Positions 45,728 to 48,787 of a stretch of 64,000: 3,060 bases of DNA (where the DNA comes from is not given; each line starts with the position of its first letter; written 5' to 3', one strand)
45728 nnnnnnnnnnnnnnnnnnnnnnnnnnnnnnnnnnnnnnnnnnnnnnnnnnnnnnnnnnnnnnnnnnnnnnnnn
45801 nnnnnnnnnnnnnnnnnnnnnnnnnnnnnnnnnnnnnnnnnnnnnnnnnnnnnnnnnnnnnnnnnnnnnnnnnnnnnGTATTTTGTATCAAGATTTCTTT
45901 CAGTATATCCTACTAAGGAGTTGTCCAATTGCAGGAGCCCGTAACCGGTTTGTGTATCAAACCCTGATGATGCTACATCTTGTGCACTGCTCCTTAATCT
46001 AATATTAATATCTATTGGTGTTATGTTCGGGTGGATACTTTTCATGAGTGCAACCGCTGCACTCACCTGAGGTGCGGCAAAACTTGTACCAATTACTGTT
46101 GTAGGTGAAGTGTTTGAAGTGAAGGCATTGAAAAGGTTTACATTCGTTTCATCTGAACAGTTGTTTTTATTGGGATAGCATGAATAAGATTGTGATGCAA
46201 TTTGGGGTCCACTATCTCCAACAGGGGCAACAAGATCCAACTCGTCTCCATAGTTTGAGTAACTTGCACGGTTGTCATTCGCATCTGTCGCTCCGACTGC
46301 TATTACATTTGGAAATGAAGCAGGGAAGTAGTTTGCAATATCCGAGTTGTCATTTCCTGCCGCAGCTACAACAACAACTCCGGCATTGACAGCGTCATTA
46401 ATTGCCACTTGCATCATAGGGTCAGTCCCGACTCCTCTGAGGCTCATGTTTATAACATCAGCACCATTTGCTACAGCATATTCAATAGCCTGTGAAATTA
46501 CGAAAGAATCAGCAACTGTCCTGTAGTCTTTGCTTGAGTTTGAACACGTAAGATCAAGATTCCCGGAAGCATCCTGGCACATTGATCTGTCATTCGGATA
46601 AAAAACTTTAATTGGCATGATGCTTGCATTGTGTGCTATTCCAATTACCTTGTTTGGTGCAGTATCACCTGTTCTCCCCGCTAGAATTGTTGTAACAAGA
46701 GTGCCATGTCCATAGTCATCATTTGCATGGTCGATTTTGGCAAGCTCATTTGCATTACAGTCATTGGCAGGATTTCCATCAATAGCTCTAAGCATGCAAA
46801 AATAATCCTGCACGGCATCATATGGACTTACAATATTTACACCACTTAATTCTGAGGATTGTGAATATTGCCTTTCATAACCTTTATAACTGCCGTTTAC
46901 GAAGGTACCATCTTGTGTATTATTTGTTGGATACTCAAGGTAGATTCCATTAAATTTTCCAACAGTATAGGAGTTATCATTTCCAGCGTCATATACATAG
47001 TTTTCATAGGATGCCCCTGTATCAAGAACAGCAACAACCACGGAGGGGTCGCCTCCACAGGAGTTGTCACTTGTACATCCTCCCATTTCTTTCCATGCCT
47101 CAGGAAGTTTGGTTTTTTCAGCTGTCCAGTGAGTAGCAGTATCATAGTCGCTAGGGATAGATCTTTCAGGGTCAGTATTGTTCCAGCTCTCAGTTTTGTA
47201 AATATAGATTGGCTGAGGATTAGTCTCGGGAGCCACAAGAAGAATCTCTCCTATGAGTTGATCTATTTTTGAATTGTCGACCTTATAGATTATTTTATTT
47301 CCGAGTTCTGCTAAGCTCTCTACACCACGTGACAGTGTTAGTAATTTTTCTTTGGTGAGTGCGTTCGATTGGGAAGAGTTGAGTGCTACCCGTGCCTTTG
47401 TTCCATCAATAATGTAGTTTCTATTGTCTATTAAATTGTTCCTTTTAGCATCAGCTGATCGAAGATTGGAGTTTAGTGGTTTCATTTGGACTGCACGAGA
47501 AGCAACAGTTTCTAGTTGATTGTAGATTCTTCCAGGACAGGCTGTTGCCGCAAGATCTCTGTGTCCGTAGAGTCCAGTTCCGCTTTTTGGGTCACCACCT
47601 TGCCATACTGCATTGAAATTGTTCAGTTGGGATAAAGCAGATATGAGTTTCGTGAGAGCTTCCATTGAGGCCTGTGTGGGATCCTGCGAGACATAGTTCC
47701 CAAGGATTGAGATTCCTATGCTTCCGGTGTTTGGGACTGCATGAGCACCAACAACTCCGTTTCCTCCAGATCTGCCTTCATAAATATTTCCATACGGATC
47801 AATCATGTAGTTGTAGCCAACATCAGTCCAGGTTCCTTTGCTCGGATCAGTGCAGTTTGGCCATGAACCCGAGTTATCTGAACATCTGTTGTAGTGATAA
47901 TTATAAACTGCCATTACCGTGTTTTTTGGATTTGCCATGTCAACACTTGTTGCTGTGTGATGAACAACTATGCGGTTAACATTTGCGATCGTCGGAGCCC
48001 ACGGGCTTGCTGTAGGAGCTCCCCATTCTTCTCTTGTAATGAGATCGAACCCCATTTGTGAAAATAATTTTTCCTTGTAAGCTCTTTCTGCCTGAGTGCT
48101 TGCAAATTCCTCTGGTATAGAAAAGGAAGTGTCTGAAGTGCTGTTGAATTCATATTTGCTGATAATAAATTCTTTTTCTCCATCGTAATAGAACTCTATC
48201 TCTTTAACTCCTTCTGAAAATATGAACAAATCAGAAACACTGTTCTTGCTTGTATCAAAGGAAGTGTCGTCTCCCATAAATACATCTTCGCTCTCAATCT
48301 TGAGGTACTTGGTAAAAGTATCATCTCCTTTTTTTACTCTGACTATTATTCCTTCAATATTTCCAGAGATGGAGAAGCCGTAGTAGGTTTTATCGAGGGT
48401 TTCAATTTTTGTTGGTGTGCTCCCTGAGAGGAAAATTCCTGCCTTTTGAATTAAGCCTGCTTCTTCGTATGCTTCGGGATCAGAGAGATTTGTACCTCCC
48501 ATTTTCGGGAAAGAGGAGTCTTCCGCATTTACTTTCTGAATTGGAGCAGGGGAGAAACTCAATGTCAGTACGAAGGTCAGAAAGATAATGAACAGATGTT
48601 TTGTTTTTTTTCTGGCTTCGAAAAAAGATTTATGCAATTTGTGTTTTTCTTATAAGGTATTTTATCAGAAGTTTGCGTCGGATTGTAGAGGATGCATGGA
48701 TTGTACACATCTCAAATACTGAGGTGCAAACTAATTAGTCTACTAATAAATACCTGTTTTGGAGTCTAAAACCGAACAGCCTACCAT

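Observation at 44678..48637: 1319-aa secreted fusion of a PGRP-type peptidoglycan amidase, a subtilisin-like protease and four repeats of an unrecognised domain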

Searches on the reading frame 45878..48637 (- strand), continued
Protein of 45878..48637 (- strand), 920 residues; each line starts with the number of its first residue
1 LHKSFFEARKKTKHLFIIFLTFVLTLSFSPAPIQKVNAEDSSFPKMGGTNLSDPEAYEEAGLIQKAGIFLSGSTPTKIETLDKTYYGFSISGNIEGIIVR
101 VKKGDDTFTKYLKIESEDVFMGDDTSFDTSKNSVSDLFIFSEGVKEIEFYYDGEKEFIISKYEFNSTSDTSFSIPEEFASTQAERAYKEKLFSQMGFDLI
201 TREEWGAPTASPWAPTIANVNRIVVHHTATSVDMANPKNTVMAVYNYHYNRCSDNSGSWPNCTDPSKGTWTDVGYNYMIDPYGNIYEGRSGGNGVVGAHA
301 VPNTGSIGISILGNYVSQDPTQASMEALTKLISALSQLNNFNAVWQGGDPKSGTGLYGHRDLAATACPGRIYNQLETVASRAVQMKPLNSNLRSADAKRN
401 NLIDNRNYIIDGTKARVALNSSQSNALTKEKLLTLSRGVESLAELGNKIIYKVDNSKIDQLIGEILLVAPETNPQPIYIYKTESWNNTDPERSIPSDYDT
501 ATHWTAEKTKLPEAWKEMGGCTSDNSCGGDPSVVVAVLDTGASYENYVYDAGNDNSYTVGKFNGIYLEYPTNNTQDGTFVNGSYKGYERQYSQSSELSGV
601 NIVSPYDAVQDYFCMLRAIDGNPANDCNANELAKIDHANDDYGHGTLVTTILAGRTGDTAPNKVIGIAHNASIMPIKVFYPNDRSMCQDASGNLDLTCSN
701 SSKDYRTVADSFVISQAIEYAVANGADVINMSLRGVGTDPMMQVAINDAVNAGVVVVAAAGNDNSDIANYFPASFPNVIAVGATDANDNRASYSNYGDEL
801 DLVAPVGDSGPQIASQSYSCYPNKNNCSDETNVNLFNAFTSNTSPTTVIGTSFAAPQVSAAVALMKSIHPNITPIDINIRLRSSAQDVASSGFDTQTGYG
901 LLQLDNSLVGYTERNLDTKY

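Call 92: find_encoding_contigs(protein=P0287, flank=7000, max_places=1)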
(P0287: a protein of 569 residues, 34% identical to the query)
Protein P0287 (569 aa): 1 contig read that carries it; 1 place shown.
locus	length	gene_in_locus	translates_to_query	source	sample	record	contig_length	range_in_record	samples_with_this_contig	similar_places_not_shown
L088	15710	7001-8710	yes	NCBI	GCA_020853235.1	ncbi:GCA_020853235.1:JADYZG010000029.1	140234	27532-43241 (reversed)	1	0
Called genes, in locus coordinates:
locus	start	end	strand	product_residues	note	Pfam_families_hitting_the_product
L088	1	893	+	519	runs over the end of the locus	PF00704:Glyco_hydro_18, PF02839:CBM_5_12 (weak)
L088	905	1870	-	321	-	PF00535:Glycos_transf_2, PF10111:Glyco_tranf_2_2, PF13506:Glyco_transf_21 (weak), PF13641:Glyco_tranf_2_3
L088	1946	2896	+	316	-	-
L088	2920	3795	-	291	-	-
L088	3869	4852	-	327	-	PF01300:Sua5_yciO_yrdC, PF03481:Sua5_C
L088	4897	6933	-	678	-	PF00082:Peptidase_S8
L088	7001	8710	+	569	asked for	PF01510:Amidase_2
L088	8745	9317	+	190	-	PF03352:Adenine_glyco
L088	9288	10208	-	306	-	PF01641:SelR, PF01625:PMSR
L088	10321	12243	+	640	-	-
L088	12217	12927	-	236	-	PF00702:Hydrolase, PF13419:HAD_2, PF13242:Hydrolase_like (weak)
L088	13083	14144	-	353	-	PF01594:AI-2E_transport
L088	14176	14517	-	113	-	PF11969:DcpS_C (weak), PF01230:HIT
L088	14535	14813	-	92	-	-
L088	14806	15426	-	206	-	-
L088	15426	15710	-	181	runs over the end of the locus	PF05137:PilN (weak)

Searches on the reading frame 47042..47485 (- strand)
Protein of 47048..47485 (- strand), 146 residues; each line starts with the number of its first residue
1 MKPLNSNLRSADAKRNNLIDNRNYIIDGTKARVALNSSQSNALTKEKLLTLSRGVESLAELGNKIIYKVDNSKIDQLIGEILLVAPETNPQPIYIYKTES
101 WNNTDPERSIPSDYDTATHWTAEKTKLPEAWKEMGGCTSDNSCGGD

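Call 8: search_protein_families(library=pfam, proteins=[window:47048-47485:-], max_evalue=10)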
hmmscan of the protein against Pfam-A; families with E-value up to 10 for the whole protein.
seq(146 aa): 1 family
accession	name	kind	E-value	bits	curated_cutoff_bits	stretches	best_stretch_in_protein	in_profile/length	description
PF22021.2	RbmA-like_FnIII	-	0.15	12.4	27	1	29-77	50-97/111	RbmA-like, FnIII domain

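Call 57: search_solved_structures(query=A3, max_evalue=10, show_alignments=2)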
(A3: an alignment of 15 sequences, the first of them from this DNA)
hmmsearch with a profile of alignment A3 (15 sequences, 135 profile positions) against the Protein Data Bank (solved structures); distinct sequences matched with E-value up to 10: 7.
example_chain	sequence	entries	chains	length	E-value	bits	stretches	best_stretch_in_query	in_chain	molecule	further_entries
4ney_A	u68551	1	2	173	0.75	13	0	27-89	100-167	Engineered protein OR277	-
4nez_A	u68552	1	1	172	0.84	12.8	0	27-89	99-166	Engineered protein OR276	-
5bqn_A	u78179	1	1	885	0.96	12.6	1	19-81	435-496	Botulinum neurotoxin type D,Botulinum neurotoxin type D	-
8k9o_A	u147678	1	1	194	1.4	12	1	18-70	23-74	histidine kinase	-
5bqm_B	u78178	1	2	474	2.8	11.1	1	45-81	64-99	Somatoliberin,Botulinum neurotoxin type D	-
3p1w_A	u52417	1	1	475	6.6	9.9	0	88-112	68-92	RabGDI protein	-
1k9c_A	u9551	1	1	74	7.4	9.7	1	90-120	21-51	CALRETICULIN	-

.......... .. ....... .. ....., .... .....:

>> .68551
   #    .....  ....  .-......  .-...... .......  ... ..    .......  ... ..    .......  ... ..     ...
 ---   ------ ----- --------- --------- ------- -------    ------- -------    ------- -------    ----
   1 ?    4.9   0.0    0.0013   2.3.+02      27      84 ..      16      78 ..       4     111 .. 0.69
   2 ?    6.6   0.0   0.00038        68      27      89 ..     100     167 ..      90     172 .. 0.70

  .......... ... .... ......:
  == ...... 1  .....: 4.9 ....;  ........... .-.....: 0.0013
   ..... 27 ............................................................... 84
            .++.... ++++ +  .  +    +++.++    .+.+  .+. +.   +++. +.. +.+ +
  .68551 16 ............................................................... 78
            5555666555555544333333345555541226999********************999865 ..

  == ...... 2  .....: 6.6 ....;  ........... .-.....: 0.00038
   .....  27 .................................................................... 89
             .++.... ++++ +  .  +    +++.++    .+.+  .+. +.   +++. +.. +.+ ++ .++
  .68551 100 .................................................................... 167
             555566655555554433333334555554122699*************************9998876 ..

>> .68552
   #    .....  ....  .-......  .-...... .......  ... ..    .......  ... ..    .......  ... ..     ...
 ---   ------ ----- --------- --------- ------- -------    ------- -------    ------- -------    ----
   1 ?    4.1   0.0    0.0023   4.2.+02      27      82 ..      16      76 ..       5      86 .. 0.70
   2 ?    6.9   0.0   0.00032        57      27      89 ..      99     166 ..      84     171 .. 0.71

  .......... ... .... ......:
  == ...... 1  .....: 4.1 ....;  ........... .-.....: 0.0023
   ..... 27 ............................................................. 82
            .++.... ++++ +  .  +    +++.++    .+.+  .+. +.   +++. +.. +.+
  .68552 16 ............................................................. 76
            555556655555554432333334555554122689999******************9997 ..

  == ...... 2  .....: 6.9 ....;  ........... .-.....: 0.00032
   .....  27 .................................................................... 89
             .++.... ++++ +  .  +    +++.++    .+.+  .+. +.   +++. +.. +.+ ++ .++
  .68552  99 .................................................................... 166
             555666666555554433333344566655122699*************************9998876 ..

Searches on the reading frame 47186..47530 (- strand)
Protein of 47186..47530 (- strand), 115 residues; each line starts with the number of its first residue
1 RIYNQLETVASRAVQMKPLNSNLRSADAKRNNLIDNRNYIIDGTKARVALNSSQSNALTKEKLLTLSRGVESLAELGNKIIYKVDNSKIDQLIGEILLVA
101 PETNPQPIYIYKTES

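Call 87: search_solved_structures(query=A5, max_evalue=10, show_alignments=3)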
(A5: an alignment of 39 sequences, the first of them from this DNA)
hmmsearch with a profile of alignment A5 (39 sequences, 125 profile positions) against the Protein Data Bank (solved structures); distinct sequences matched with E-value up to 10: 34.
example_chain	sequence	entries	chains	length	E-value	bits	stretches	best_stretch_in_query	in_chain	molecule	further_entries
4zk7_A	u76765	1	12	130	0.1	15.9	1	46-120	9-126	Chorismate mutase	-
4nwo_B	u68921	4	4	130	0.28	14.5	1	46-120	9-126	Chorismate mutase AroH | F4132-1-0 chain B | F4132-1 chain B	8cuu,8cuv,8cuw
7l85_B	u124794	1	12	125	0.7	13.2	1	46-117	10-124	BG505 SOSIP-T33-31B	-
4cyv_B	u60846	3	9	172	1.2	12.4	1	11-75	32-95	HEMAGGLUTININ | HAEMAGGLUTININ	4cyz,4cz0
4cyw_B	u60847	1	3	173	1.2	12.4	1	11-75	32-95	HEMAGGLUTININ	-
6tjw_B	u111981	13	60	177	2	11.7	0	11-75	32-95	Hemagglutinin HA2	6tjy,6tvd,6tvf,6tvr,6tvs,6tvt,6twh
6tva_B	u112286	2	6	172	2.4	11.5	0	11-75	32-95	Haemagglutinin HA2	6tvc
3m5g_B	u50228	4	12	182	2.5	11.4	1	13-75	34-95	Hemagglutinin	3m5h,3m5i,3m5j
4jtv_B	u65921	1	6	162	2.8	11.3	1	13-75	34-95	Hemagglutinin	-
3m6s_B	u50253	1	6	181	2.8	11.3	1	13-75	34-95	Hemagglutinin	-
4ju0_B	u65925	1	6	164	2.8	11.2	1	13-75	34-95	Hemagglutinin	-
4jtx_B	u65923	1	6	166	2.8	11.2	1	13-75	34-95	Hemagglutinin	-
6tvb_B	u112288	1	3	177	2.9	11.2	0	11-75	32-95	Hemagglutinin HA2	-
9c0x_B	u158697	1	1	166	3.2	11.1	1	13-75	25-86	Hemagglutinin HA2 subunit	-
9n5z_F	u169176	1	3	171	3.3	11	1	13-75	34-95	Hemagglutinin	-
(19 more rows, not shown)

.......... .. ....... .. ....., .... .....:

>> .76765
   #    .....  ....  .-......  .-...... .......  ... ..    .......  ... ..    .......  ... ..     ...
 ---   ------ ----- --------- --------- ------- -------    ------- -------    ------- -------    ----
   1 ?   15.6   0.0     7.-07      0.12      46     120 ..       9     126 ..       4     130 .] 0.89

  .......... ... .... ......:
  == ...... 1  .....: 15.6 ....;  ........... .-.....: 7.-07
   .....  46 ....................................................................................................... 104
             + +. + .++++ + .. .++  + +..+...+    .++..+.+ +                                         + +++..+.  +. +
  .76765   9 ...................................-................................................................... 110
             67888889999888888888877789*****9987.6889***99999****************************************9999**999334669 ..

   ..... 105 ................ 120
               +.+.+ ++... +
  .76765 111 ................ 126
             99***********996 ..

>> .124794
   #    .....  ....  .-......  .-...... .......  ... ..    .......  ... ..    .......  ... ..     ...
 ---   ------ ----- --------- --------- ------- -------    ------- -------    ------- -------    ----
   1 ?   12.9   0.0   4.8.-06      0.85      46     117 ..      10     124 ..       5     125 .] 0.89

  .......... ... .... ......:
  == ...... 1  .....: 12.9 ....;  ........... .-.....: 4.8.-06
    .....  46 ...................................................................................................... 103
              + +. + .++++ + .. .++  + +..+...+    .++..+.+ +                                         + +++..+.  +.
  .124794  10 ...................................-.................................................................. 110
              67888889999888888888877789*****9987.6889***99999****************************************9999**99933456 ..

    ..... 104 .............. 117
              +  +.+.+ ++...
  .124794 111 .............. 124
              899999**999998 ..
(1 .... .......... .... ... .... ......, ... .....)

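Call 101: search_protein_families(library=pfam, proteins=[window:47186-47530:-], max_evalue=5)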
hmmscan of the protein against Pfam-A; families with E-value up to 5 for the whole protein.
seq(115 aa): 1 family
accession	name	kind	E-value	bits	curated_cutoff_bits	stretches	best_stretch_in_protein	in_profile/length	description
PF22021.2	RbmA-like_FnIII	-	0.085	13.2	27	1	44-94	50-99/111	RbmA-like, FnIII domain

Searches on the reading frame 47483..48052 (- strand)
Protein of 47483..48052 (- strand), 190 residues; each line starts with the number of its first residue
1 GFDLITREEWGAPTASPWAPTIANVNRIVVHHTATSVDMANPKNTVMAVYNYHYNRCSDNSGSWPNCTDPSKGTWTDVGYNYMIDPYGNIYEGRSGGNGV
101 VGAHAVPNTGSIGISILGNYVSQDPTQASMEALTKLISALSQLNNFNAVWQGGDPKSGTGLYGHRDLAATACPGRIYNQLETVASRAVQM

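Call 34: search_solved_structures(query=window:47483-48052:-, max_evalue=0.001, show_alignments=3)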
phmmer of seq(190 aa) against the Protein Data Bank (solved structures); distinct sequences matched with E-value up to 0.001: 27.
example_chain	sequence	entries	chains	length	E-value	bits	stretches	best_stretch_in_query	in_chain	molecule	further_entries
4z8i_A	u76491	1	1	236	1.1e-18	71.1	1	5-179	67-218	peptidoglycan recognition protein 3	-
4zxm_A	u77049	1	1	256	1.4e-18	70.8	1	5-179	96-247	PGRP domain of peptidoglycan recognition protein 3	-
2f2l_X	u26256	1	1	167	3.9e-13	53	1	63-175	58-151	Peptidoglycan recognition protein-LC isoform LCx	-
2rkq_A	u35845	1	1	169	1.3e-12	51.3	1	57-176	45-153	Peptidoglycan-recognition protein-SD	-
27aa_A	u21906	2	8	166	1.4e-12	51.2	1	74-182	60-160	Peptidoglycan recognition protein 1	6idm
6a89_A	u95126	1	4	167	1.4e-12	51.2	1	74-182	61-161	Peptidoglycan recognition protein 1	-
2r2k_A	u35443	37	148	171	1.6e-12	51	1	74-182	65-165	Peptidoglycan recognition protein | Peptidoglycan recognition protein 1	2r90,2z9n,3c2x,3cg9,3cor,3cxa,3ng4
1yck_A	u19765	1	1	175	2.8e-11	47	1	74-178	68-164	Peptidoglycan recognition protein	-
3ep1_A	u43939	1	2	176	4.4e-10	43.1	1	76-139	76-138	PGRP-Hd - Peptidoglycan recognition protein homologue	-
2xz4_A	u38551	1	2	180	6.3e-10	42.6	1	74-176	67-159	PEPTIDOGLYCAN-RECOGNITION PROTEIN LF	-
1oht_A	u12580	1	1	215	2e-08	37.7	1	74-180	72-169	CG14704 PROTEIN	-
7nsx_AAA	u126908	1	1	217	2e-08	37.6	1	74-180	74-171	Isoform A of Peptidoglycan-recognition protein LB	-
7nsz_AAA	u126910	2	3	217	6.6e-08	36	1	74-180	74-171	Isoform A of Peptidoglycan-recognition protein LB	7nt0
2cb3_A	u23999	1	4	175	9e-08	35.5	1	72-137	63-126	PEPTIDOGLYCAN-RECOGNITION PROTEIN-LE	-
5xz4_A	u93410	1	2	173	1.5e-07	34.8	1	6-136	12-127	Bumblebee peptidoglycan recognition protein SA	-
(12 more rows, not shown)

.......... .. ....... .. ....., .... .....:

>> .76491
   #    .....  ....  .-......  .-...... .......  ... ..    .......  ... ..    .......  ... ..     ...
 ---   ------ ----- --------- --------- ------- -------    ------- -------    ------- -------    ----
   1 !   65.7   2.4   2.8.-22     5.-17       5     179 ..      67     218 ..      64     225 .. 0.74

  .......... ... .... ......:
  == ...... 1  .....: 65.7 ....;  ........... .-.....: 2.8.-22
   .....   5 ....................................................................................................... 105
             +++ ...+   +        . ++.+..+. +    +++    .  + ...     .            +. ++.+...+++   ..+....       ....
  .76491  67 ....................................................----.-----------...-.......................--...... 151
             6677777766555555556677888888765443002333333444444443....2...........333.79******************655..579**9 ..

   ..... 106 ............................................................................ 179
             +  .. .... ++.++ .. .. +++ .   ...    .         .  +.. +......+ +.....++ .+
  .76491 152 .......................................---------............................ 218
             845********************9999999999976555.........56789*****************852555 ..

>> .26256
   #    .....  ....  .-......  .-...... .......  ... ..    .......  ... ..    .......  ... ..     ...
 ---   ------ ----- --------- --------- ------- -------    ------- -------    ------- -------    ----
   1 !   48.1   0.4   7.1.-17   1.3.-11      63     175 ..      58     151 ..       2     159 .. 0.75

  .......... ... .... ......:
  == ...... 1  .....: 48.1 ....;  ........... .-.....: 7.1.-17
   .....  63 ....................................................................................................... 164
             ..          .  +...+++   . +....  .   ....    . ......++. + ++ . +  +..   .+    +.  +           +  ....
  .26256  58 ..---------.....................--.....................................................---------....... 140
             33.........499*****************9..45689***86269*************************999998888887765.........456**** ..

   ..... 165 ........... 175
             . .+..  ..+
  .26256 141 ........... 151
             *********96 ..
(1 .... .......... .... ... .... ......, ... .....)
